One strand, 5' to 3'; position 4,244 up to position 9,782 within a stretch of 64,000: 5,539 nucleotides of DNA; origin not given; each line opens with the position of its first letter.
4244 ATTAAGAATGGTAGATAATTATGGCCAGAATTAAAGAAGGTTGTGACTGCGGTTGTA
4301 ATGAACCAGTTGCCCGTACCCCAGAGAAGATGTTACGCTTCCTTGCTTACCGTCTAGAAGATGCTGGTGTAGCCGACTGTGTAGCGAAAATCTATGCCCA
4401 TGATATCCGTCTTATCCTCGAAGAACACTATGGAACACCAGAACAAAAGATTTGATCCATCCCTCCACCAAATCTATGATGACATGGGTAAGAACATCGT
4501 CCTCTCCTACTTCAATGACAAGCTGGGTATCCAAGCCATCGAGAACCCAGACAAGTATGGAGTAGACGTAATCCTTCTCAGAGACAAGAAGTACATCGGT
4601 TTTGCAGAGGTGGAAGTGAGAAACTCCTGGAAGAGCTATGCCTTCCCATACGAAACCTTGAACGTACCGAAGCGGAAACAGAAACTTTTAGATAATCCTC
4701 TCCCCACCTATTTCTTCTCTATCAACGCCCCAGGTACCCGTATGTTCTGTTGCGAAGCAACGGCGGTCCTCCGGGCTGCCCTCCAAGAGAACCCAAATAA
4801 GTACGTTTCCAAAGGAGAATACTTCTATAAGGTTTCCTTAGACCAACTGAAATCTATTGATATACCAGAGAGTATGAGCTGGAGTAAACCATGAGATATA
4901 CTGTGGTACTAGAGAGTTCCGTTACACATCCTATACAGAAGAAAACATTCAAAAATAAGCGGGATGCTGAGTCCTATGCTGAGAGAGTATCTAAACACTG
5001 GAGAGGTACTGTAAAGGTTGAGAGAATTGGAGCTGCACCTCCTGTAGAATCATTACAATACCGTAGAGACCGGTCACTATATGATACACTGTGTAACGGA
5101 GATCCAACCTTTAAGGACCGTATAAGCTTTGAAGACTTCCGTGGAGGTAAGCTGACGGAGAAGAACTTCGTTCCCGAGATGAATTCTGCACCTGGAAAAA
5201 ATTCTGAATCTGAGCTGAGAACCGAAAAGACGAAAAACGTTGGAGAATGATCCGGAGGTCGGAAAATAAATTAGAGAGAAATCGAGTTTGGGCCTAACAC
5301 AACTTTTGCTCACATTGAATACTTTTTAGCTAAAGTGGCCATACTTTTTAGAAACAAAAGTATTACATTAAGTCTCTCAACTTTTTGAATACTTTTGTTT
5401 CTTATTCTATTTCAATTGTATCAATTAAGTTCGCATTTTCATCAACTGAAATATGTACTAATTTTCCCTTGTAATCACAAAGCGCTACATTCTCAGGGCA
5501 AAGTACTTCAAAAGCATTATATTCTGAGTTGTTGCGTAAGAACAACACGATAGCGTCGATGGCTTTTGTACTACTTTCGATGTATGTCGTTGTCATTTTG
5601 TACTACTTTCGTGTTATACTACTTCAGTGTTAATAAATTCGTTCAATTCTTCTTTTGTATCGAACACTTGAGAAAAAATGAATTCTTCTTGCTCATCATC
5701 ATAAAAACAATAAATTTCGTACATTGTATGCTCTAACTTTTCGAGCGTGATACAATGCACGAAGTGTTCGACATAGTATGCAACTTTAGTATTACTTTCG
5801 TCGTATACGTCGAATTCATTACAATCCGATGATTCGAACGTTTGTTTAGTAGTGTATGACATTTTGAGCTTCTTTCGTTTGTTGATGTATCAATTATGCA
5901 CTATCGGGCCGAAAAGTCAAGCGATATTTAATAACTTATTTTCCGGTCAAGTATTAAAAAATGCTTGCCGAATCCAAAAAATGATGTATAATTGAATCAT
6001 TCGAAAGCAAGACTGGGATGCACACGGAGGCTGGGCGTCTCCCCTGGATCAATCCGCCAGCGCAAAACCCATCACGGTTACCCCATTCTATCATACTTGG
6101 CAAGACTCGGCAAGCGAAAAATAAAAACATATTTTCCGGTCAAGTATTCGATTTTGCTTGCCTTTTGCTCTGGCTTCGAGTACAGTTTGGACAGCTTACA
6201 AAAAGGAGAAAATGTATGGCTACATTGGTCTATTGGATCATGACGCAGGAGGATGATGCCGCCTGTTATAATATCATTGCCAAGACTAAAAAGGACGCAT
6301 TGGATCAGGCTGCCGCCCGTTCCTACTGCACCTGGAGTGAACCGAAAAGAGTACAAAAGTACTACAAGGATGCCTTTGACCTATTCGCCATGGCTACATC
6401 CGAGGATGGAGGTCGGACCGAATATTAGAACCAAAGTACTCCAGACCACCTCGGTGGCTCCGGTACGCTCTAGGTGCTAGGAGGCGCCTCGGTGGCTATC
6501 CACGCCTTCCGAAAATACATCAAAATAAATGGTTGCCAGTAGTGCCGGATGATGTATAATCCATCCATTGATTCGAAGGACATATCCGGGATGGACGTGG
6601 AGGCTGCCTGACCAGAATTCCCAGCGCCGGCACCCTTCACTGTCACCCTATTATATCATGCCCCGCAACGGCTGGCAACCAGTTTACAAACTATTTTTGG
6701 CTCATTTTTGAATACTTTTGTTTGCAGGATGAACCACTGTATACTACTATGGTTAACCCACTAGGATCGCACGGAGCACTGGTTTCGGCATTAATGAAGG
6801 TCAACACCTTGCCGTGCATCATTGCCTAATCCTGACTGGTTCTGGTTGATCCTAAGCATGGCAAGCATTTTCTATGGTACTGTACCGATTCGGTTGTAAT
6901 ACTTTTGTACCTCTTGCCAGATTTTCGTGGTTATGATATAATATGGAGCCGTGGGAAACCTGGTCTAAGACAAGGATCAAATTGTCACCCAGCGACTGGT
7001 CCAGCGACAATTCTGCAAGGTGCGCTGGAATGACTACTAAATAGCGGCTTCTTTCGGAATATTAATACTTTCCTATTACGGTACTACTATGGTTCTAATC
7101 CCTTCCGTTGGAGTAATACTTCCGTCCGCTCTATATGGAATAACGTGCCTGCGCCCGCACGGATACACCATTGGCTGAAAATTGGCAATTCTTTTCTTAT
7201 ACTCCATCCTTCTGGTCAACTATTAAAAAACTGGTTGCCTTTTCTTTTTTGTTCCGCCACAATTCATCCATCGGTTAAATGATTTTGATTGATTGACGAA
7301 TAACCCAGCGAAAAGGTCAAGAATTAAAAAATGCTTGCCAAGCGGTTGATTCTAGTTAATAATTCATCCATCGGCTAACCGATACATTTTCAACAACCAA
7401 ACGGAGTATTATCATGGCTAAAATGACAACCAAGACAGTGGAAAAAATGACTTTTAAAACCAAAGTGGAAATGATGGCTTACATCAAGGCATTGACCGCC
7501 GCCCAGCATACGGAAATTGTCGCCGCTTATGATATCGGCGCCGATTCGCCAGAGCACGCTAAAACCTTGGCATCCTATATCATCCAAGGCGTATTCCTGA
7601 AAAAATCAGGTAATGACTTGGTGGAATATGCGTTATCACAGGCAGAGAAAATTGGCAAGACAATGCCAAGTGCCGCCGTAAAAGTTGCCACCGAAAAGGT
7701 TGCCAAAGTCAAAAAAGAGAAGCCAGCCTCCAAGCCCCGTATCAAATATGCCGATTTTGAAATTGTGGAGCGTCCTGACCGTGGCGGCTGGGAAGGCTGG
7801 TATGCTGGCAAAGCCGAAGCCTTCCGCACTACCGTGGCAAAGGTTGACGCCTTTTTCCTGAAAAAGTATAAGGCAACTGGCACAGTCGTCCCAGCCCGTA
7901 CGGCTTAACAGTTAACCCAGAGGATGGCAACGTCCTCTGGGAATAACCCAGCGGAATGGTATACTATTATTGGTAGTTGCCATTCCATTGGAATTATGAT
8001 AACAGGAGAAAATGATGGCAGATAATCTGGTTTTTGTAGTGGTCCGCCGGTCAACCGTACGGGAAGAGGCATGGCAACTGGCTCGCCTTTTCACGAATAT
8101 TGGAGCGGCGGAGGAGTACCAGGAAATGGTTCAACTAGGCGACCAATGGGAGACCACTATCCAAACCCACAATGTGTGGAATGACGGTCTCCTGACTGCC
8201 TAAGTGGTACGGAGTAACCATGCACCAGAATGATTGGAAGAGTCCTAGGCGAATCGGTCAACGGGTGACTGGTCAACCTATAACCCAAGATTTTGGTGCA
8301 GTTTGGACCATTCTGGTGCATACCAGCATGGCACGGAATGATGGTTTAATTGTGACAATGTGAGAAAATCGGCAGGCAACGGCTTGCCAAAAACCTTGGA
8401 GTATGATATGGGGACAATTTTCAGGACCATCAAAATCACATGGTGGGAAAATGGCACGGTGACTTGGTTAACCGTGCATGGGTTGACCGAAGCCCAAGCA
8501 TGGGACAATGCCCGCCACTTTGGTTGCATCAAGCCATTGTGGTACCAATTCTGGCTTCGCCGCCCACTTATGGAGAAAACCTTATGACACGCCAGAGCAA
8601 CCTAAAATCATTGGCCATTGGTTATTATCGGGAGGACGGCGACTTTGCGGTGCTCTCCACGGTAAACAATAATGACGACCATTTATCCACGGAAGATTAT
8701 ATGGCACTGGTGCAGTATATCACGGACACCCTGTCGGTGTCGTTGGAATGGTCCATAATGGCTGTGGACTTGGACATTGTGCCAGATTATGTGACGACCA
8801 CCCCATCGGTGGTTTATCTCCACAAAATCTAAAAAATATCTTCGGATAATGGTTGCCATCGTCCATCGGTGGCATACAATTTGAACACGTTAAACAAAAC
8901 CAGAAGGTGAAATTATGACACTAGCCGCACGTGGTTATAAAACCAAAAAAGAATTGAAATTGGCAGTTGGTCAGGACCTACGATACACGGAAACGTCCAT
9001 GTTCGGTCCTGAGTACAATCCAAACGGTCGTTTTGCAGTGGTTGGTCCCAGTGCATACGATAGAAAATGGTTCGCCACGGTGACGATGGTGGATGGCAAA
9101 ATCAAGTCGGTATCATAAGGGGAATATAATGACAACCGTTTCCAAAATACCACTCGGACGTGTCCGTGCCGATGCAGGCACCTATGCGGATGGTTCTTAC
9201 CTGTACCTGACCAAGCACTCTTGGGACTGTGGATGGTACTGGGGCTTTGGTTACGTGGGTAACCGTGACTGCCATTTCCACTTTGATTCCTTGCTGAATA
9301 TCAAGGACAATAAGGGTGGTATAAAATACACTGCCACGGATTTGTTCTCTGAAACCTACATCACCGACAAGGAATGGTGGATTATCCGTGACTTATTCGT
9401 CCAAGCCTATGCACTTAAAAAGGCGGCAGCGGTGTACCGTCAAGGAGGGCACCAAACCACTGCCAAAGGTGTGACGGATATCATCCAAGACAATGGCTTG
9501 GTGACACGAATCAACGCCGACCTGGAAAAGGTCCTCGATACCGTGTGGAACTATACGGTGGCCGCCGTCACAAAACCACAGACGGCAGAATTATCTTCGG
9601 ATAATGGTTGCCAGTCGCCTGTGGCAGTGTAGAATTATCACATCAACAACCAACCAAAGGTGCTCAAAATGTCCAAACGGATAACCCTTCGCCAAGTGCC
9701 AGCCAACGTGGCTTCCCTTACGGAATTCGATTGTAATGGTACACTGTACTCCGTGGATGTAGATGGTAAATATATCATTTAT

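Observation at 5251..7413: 2.1-kb promoter-dense region with little coding capacity, containing paralogous ~110-nt promoter-driven units (candidate sRNA cluster)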

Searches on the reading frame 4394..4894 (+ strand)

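Call 13: search_protein_families(library=phrogs, proteins=[window:4394-4894:+], max_evalue=0.01)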
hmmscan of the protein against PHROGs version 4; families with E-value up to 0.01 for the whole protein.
window:4394-4894:+ (166 aa): 0 families

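Call 59: search_protein_families(library=pfam, max_evalue=0.05, proteins=[window:4394-4894:+])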
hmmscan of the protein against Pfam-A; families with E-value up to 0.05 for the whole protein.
window:4394-4894:+ (166 aa): 1 family
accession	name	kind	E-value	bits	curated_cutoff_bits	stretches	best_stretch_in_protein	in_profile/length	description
PF01383.26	CpcD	-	0.047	14.4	27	0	116-153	2-37/55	CpcD/allophycocyanin linker domain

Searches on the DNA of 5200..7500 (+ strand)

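Call 7: search_rna_families(source=window, start=5200, end=7500, threshold=evalue, max_evalue=10, show_alignments=3)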
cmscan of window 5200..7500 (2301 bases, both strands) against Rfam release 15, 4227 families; matches with E-value up to 10: 4.
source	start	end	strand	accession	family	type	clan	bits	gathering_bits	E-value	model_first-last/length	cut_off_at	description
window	5350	5402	-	RF03623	mir-1252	Gene; miRNA;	-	22.7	70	1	1-65/65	no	mir-1252 microRNA precursor family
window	5672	5718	-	RF02904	AaHKsRNA69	Gene; sRNA;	-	21.7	43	3.4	1-83/83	no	Aggregatibacter sRNA 69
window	5351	5434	-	RF02844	RefA9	Gene; antisense;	-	20.3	49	5.4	1-64/64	no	Enterococcus sRNA A9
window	5708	5771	-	RF00712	mir-460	Gene; miRNA;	-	17.3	52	1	1-77/77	no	mir-460 microRNA precursor family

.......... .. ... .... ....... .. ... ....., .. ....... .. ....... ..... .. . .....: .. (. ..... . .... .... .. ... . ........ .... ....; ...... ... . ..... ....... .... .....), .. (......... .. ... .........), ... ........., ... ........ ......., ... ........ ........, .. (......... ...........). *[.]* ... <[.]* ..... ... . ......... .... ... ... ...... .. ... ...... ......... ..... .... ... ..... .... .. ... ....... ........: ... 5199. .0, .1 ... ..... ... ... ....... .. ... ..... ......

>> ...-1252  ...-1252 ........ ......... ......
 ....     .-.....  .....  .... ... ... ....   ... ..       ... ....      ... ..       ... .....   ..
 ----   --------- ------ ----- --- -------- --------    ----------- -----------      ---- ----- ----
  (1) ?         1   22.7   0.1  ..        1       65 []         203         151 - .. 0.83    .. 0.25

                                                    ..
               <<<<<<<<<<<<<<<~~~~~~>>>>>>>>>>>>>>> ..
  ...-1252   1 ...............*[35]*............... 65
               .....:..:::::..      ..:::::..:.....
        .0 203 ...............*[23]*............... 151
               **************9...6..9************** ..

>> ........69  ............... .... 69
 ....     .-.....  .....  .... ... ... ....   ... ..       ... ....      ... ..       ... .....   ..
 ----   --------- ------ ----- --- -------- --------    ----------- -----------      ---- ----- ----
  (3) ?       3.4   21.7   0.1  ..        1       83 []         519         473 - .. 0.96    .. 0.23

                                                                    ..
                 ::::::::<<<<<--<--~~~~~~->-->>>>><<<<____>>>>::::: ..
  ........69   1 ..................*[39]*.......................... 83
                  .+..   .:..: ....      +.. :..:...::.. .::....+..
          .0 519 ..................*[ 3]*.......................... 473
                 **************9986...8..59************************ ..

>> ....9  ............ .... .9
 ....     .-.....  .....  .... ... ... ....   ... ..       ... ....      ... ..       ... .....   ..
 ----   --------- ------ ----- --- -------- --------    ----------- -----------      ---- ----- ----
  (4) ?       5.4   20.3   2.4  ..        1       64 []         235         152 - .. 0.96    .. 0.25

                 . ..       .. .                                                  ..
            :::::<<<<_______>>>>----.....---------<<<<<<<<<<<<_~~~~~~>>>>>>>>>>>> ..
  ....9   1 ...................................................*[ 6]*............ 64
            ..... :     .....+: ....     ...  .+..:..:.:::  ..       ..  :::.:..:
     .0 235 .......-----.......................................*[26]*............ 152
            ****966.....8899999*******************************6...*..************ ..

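Call 8: search_dna_similar(query=window:5251-7413:+, collection=phages, mode=distant)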
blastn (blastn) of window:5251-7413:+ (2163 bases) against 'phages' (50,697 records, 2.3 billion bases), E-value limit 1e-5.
No match.

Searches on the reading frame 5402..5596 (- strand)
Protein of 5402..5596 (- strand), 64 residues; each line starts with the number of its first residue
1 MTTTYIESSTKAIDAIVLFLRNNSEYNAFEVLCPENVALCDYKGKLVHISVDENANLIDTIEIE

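Call 13: search_protein_families(library=phrogs, proteins=[window:5402-5596:-], max_evalue=0.01)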
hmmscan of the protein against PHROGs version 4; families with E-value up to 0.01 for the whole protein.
window:5402-5596:- (64 aa): 0 families

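Call 59: search_protein_families(library=pfam, max_evalue=0.05, proteins=[window:5402-5596:-])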
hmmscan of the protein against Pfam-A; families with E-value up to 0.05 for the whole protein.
window:5402-5596:- (64 aa): 1 family
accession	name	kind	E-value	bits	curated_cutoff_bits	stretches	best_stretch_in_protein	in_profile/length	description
PF17902.7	SH3_10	-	0.011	16.2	22.8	1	37-62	16-41/65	SH3 domain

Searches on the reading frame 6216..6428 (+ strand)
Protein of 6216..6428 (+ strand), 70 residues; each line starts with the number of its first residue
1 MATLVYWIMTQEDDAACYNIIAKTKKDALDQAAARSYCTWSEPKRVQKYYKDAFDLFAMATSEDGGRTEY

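Call 13: search_protein_families(library=phrogs, proteins=[window:6216-6428:+], max_evalue=0.01)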
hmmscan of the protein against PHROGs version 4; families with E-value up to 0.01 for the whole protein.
window:6216-6428:+ (70 aa): 0 families

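Call 59: search_protein_families(library=pfam, max_evalue=0.05, proteins=[window:6216-6428:+])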
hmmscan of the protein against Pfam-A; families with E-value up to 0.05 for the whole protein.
window:6216-6428:+ (70 aa): 0 families

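Call 67: find_encoding_contigs(protein=window:6216-6428:+, flank=5000, max_places=8)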
Protein window:6216-6428:+ (70 aa): 1 contig read that carries it; 1 place shown.
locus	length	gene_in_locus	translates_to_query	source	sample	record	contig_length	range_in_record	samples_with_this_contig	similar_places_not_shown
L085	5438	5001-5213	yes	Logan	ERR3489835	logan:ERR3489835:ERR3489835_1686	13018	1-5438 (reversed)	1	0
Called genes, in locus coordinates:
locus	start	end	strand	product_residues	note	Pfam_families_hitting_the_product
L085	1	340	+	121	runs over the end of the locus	PF11750:DUF3307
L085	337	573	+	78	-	-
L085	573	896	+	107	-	-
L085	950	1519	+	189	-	PF26128:Gad2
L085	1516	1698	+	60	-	-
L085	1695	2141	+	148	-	PF10686:YAcAr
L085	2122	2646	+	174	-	-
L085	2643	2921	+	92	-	-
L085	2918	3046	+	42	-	-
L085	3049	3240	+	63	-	-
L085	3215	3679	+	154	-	-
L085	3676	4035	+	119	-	-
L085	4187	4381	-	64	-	-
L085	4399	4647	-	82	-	-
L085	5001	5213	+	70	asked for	-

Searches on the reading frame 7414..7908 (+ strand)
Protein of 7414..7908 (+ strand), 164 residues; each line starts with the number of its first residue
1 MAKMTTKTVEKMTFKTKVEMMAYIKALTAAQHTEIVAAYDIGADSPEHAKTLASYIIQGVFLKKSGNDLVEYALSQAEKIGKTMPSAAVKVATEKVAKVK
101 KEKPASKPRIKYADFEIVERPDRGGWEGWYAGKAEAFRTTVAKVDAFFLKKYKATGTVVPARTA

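Call 13: search_protein_families(library=phrogs, proteins=[window:7414-7908:+], max_evalue=0.01)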
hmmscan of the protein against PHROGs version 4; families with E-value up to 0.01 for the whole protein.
window:7414-7908:+ (164 aa): 0 families

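Call 20: find_related_loci(query=window:7414-7908:+, collection=viral_contigs, flank=6000)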
Query window:7414-7908:+ (164 aa) in viral_contigs; peptide patterns used: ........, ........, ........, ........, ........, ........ (x = any residue, [..] = any of these).
38 stretches matched a pattern, but none encodes a relative of the query by tblastn (E <= 1e-3).

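Call 59: search_protein_families(library=pfam, max_evalue=0.05, proteins=[window:7414-7908:+])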
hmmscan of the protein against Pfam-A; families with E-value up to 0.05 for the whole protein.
window:7414-7908:+ (164 aa): 0 families

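Call 65: find_encoding_contigs(protein=window:7414-7908:+, flank=4000, max_places=6)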
Protein window:7414-7908:+ (164 aa): 1 contig read that carries it; 1 place shown.
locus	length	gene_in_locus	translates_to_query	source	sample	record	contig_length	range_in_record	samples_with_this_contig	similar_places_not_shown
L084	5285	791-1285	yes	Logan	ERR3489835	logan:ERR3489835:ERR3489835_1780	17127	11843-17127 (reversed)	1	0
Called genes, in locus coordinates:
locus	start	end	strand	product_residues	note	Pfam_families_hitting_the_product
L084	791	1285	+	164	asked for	-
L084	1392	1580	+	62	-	-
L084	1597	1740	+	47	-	-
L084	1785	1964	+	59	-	-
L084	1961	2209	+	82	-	-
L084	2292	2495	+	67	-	-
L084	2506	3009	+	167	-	-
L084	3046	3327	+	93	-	PF26096:DUF8033 (weak)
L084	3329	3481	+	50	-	-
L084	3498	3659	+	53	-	-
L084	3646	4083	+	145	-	-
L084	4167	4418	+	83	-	-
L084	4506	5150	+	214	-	PF17338:GP88, PF23872:DUF7227 (weak)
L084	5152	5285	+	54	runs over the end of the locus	-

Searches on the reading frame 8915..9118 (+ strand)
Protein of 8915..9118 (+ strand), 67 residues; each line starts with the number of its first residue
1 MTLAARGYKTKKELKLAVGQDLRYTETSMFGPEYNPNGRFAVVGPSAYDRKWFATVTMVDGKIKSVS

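Call 13: search_protein_families(library=phrogs, proteins=[window:8915-9118:+], max_evalue=0.01)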
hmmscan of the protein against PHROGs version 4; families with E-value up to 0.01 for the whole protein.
window:8915-9118:+ (67 aa): 1 family
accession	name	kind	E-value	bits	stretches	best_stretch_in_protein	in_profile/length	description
phrog_37117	-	unknown function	7.5e-17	62.1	1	1-66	1-70/71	-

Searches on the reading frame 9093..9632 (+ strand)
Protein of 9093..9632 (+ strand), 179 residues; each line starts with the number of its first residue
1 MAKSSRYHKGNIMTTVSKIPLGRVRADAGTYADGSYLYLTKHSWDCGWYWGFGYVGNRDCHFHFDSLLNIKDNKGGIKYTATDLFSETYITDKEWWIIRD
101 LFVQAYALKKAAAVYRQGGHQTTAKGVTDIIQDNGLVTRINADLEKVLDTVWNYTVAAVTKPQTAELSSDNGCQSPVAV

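Call 13: search_protein_families(library=phrogs, proteins=[window:9093-9632:+], max_evalue=0.01)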
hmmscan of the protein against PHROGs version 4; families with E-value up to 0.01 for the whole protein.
window:9093-9632:+ (179 aa): 1 family
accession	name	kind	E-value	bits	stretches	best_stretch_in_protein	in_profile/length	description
phrog_33696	-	unknown function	3.4e-17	64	1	34-144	30-147/167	-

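Call 74: find_related_loci(query=window:9093-9632:+, collection=viral_contigs, flank=6000)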
Query window:9093-9632:+ (179 aa) in viral_contigs; peptide patterns used: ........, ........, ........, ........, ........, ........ (x = any residue, [..] = any of these).
51 stretches matched a pattern; 51 encode a relative of the query (tblastn E <= 1e-3); 51 distinct loci.
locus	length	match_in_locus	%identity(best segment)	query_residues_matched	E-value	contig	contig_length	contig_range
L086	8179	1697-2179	63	5-161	7e-68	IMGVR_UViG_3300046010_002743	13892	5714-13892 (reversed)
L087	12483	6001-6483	63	5-161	7e-68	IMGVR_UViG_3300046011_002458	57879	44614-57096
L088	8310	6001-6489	63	9-169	1e-66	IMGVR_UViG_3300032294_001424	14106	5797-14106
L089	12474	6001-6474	49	13-178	2e-52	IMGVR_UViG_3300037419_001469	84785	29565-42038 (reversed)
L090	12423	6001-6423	36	1-144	2e-22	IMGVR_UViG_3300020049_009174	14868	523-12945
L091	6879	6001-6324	39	34-144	2e-22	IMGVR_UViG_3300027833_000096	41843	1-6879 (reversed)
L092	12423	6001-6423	36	1-144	2e-22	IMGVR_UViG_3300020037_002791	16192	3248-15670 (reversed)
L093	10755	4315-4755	34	12-153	3e-22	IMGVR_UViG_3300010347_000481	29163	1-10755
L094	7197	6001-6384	35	37-152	1e-20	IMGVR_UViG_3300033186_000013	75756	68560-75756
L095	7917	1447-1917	32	29-173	9e-19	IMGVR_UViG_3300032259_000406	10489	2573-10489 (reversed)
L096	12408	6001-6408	37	29-141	5e-18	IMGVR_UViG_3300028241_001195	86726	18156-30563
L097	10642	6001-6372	32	29-144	1e-17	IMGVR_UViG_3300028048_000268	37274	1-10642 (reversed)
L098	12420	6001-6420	35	29-152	9e-18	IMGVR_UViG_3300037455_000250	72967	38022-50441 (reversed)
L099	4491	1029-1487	30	8-152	9e-18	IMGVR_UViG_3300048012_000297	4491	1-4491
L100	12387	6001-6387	36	34-151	2e-17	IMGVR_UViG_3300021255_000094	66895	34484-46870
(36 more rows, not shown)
